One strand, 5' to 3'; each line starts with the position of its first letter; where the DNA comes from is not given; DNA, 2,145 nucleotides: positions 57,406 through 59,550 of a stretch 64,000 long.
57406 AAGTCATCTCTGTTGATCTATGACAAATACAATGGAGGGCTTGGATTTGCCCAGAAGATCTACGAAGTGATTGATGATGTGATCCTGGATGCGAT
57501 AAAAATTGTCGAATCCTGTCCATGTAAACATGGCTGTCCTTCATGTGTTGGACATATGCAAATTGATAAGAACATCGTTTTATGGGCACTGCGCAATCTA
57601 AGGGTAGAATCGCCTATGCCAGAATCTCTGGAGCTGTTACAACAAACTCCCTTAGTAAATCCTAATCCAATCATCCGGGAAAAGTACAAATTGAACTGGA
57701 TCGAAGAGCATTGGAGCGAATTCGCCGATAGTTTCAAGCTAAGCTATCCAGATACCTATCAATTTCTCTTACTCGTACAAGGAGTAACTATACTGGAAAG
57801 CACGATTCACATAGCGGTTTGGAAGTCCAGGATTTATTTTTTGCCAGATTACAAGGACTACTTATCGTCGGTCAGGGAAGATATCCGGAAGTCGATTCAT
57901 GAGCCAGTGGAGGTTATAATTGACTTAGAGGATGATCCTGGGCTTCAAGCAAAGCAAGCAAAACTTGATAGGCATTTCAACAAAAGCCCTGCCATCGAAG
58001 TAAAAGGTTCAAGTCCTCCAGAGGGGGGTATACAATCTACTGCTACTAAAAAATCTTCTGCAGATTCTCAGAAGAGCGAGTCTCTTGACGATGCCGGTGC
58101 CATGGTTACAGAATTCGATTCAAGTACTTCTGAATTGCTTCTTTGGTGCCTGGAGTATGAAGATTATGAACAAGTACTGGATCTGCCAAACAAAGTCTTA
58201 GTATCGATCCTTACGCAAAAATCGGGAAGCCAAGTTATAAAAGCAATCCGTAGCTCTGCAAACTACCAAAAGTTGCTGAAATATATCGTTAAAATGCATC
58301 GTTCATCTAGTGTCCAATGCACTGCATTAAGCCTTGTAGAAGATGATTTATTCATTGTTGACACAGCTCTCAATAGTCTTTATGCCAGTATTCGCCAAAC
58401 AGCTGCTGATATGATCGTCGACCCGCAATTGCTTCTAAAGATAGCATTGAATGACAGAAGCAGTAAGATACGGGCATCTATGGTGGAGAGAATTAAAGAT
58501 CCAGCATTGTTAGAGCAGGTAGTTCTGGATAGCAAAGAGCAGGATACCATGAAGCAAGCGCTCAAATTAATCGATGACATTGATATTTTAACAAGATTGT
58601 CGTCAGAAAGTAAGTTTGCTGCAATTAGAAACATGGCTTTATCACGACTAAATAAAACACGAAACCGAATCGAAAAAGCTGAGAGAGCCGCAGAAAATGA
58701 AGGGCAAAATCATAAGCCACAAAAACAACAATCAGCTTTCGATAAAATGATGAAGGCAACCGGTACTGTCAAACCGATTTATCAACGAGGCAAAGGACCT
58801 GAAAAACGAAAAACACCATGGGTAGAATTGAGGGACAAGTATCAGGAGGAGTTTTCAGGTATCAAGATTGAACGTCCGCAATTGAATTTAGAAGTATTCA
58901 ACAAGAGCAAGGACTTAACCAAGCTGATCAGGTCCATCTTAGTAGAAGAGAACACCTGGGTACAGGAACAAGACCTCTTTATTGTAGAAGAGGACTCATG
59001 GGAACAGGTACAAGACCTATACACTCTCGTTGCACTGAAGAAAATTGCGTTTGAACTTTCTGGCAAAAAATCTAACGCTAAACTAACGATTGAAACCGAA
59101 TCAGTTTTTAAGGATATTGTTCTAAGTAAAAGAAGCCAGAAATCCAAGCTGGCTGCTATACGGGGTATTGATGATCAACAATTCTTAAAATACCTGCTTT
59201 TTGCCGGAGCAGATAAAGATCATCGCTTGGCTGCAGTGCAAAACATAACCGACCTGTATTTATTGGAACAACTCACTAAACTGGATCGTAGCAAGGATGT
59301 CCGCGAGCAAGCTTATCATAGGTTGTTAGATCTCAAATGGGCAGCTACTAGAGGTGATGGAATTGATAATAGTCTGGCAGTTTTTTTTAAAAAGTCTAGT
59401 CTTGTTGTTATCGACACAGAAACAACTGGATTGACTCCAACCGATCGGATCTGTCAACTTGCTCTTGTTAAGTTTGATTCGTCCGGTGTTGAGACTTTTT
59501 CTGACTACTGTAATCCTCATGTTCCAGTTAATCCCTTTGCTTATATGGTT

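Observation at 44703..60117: Five-gene operon: type III Mod/Res embedded between two giant helicase-nucleases and an AbiH/SIR2-like gene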

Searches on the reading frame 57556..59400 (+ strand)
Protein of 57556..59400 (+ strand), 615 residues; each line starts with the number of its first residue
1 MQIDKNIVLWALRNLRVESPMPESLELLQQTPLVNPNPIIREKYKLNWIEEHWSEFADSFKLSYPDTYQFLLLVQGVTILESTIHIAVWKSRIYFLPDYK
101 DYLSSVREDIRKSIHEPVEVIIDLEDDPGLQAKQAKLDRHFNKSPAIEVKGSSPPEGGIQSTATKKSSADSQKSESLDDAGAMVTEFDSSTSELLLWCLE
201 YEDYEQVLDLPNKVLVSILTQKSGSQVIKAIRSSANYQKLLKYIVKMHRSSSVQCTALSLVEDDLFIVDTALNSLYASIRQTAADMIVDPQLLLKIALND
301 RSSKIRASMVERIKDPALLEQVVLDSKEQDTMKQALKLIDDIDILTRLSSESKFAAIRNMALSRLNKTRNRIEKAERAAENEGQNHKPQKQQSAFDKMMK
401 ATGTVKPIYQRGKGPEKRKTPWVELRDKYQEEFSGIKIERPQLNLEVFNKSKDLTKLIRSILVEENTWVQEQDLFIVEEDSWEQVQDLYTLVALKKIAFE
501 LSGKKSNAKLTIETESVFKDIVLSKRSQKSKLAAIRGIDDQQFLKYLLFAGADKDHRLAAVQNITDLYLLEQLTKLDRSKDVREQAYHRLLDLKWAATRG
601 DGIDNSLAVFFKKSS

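Call 58: search_protein_families(library=pfam, proteins=[window:57556-59400:+], max_evalue=1)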
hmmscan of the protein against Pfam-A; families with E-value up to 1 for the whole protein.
window:57556-59400:+ (615 aa): 2 families
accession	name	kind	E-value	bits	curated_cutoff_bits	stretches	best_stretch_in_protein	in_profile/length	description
PF10971.13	DUF2773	-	0.076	13.6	25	1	554-591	41-78/81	Protein of unknown function (DUF2773)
PF24896.1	Receiver_CRE1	-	0.26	11.9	27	0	447-496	35-84/136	AHK4/CRE1/WOL first receiver domain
